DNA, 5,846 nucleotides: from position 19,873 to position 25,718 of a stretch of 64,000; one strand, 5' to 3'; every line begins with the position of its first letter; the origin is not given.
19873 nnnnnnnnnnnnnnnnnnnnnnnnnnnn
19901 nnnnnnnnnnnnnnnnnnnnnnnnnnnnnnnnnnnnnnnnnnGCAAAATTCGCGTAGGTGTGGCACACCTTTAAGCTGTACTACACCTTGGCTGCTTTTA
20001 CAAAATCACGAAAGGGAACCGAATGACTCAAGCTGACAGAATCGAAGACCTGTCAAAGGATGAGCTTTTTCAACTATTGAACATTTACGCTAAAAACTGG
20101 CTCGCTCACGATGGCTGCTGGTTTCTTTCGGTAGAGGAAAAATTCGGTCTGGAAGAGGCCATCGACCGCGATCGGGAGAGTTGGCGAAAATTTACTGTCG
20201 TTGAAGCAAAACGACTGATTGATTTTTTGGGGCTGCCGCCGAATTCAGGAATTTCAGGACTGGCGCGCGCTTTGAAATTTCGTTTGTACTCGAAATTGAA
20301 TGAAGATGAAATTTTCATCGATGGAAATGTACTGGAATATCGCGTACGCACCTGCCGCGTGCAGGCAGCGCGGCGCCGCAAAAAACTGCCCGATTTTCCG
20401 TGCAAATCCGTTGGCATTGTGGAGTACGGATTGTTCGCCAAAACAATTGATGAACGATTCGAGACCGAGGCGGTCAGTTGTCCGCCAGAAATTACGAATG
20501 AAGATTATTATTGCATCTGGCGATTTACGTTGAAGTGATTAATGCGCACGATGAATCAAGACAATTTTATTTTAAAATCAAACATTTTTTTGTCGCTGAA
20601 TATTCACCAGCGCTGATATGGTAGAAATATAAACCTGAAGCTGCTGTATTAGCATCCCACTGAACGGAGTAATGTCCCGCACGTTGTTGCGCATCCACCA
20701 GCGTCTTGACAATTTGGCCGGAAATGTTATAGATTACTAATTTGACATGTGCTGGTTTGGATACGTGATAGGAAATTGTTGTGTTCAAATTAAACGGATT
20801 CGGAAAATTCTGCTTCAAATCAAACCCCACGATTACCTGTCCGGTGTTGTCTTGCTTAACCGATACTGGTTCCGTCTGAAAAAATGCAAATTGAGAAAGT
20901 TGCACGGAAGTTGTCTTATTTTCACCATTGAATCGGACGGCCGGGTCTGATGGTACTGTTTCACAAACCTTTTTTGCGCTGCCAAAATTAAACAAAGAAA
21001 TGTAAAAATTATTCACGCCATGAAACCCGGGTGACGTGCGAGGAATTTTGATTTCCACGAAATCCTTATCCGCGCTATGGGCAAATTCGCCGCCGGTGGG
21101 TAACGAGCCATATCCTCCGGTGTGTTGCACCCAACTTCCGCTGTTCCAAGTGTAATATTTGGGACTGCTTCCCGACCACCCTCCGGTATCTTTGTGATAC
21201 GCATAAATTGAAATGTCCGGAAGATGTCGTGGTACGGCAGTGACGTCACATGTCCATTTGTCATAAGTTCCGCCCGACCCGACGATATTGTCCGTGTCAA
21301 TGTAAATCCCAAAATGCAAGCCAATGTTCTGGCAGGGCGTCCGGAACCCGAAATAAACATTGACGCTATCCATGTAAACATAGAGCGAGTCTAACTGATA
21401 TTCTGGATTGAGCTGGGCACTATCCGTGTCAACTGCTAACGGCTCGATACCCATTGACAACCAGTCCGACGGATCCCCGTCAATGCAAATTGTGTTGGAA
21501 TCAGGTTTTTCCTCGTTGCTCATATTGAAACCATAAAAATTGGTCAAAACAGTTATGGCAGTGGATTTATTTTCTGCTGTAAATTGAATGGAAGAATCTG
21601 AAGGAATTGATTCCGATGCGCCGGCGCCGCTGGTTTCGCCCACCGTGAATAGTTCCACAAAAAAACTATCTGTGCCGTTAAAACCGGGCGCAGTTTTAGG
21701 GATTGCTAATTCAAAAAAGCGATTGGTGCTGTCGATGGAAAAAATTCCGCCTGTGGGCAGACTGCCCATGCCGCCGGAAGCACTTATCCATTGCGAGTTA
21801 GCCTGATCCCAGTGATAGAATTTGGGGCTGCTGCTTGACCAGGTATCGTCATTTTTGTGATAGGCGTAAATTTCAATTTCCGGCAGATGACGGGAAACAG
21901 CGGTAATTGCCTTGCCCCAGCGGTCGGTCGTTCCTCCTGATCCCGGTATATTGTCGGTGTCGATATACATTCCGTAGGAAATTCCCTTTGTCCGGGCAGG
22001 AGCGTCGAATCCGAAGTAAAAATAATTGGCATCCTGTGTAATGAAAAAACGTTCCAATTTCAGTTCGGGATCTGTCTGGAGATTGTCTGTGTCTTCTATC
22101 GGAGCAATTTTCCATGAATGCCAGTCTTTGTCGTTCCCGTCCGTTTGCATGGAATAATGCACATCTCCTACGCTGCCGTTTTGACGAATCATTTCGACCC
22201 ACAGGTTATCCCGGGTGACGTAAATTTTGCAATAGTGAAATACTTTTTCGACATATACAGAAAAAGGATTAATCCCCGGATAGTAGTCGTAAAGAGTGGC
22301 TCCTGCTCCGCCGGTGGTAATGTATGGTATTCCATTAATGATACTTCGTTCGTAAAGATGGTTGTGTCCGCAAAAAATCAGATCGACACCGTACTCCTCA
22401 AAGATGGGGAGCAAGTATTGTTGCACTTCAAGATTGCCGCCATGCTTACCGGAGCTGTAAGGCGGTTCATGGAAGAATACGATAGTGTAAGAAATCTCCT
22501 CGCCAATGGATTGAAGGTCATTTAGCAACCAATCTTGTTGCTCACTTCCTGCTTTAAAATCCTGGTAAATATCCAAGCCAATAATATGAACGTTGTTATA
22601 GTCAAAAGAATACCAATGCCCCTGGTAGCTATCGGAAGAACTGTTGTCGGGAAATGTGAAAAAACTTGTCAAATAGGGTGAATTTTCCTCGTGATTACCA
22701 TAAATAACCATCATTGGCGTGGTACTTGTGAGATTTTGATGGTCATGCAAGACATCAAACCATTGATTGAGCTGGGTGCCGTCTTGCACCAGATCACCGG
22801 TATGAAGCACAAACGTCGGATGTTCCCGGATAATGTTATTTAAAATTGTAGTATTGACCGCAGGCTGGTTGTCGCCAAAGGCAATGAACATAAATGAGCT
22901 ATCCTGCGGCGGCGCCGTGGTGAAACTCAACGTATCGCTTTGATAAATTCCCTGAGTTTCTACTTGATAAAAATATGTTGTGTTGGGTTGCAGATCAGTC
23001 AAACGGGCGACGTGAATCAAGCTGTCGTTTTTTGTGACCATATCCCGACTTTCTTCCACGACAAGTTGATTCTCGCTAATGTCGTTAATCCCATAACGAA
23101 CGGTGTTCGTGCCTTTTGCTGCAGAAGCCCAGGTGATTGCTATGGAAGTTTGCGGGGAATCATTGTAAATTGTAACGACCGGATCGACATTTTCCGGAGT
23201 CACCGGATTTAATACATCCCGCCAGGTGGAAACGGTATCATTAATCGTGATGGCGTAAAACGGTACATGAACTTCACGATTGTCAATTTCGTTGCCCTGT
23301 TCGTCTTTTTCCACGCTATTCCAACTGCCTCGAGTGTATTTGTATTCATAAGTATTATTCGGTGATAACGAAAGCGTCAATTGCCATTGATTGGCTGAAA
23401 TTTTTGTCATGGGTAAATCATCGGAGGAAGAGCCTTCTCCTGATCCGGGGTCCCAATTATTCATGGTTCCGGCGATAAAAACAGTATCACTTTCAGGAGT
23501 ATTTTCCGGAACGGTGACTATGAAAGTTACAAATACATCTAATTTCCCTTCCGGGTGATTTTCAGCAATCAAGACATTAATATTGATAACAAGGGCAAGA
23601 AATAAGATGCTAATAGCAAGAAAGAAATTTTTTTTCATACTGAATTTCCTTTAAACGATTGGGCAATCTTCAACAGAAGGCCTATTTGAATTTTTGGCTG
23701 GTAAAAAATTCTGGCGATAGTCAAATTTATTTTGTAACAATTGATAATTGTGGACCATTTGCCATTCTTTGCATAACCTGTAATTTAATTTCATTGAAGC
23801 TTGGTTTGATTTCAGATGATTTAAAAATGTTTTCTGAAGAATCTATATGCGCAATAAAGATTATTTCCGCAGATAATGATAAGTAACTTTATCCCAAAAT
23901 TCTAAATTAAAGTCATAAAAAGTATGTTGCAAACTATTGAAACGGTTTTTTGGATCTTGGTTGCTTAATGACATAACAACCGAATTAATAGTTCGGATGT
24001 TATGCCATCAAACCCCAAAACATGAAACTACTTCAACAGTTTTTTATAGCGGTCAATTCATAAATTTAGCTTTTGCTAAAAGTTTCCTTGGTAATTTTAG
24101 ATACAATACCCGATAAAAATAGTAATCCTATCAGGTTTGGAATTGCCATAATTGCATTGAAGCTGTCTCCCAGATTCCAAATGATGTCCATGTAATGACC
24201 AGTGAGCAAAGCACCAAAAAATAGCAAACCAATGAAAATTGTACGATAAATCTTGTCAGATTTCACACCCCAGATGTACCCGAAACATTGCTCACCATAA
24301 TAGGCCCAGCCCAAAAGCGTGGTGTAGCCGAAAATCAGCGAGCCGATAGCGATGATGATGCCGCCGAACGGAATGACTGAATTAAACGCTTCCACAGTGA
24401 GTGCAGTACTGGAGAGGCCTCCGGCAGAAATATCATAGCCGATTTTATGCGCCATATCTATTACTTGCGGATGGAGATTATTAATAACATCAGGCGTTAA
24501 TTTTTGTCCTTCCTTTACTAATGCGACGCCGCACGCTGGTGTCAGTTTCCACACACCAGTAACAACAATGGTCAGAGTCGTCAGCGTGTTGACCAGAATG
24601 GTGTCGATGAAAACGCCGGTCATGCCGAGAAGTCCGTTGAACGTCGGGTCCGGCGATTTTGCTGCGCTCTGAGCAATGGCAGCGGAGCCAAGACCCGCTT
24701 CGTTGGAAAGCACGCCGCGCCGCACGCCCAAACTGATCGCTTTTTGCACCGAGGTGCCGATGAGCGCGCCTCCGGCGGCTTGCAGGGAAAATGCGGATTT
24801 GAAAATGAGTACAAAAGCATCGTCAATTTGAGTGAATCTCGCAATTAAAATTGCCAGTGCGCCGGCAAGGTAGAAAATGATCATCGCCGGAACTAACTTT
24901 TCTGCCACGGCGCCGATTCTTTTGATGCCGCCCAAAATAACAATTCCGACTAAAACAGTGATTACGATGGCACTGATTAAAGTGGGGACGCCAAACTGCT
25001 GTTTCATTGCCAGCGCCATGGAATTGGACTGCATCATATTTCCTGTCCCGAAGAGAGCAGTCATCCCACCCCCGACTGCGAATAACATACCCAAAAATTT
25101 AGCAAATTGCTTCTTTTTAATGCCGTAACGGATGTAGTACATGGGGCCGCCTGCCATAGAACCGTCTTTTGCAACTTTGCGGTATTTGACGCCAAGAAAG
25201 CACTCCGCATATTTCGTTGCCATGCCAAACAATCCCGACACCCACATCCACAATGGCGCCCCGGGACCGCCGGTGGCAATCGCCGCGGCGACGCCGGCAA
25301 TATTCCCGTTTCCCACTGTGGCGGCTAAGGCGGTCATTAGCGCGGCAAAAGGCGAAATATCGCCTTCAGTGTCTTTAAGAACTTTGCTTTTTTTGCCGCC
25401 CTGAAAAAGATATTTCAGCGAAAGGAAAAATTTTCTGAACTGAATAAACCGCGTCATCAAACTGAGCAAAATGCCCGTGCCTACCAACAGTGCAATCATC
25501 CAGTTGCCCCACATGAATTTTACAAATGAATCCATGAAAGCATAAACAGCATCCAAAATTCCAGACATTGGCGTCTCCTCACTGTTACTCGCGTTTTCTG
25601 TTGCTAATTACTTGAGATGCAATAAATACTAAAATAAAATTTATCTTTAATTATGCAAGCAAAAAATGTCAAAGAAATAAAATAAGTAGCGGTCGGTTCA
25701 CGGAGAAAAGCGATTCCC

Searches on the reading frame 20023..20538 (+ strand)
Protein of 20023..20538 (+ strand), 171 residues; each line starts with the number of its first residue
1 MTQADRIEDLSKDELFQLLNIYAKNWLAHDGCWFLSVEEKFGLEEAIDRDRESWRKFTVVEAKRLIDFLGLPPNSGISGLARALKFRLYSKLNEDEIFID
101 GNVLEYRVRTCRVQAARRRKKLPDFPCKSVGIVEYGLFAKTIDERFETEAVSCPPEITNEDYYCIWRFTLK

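Call 6: search_protein_families(library=pfam, proteins=[window:20023-20538:+])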
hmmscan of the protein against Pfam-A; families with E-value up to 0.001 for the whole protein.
window:20023-20538:+ (171 aa): 1 family
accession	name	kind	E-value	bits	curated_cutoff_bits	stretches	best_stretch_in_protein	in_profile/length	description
PF19620.4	DUF6125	-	3.8e-75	251.8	27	1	9-170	2-164/164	Family of unknown function (DUF6125)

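Call 78: predict_structure(protein=window:20023-20538:+)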
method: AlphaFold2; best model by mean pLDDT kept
length: 171 residues; sequences in the alignment: 1
mean_pLDDT: 50.6   pTM: 0.46
mean pLDDT of the five models: 50.6, 45.6, 38.2, 37.7, 33.4
residues with pLDDT >= 90: 0; 70-90: 7; 50-70: 78; < 50: 86
segments of 3 or more residues with pLDDT < 50: 1-5, 27-42, 74-93, 110-143, 151-161
pLDDT, mean of each block of 10 residues (from residue 1): 57 71 51 39 53 61 65 48 42 54 61 35 36 33 52 43 57 65
secondary structure, 60 per line:
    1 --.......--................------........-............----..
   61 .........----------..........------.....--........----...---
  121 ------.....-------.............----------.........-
elements in order: H3-9 H12-27 H34-41 H43-54 H59-69 H80-89 E96-100 E103-110 H127-131 H139-145 E146-151 E162-170

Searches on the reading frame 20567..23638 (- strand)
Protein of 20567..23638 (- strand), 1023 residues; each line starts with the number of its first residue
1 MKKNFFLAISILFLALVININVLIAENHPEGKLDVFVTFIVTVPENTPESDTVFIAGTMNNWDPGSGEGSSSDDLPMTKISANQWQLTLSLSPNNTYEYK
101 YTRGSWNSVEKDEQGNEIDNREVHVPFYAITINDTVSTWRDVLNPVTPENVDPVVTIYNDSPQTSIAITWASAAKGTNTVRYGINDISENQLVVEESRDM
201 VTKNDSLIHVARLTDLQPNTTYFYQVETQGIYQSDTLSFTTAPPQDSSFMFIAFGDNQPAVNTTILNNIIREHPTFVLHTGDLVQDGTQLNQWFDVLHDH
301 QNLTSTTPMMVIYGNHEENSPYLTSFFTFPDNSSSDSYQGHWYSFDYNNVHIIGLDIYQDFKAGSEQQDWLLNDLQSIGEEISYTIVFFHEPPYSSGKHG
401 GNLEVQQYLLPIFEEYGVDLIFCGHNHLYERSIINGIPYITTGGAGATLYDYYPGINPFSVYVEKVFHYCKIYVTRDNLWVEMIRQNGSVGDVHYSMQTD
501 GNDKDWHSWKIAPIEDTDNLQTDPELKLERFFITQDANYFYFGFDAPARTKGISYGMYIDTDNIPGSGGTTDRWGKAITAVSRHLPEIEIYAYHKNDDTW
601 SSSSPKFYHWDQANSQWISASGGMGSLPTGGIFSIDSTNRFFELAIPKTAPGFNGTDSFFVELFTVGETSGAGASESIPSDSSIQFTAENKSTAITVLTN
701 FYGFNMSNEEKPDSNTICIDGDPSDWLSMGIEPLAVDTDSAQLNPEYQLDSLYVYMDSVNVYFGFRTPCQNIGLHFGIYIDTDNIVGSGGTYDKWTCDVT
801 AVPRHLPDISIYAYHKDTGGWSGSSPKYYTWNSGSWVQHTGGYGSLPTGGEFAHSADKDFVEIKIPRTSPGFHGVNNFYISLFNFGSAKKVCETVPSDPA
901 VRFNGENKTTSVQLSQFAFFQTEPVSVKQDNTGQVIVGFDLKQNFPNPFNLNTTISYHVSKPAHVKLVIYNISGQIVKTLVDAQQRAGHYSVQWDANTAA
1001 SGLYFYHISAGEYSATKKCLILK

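Call 6: search_protein_families(library=pfam, proteins=[window:20567-23638:-])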
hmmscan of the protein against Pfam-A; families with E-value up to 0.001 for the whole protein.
window:20567-23638:- (1023 aa): 6 families
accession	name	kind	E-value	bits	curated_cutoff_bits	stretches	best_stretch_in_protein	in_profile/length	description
PF16656.11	Pur_ac_phosph_N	-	3.7e-17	63.1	30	1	156-241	6-93/93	Purple acid Phosphatase, N-terminal domain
PF00149.33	Metallophos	-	7.8e-17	62.8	21.5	1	259-428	15-190/191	Calcineurin-like phosphoesterase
PF18962.6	Por_Secre_tail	-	5.5e-10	39.8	27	1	945-1021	2-75/75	Secretion system C-terminal sorting domain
PF13860.13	FlgD_ig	-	2.7e-07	30.9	27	1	953-1010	12-75/79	FlgD Ig-like domain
PF14008.11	Metallophos_C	-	4.2e-05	24.5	23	1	438-492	3-62/63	Iron/zinc purple acid phosphatase-like protein C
PF16655.11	PhoD_N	-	0.001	20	30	0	163-233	9-82/90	PhoD-like phosphatase, N-terminal domain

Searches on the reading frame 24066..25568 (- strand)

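Call 6: search_protein_families(library=pfam, proteins=[window:24066-25568:-])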
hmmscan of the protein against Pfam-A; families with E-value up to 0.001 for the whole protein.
window:24066-25568:- (500 aa): 1 family
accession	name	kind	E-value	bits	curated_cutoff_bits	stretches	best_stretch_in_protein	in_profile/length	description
PF01235.23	Na_Ala_symp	-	2.9e-119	399.3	24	1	65-495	7-378/392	Sodium:alanine symporter family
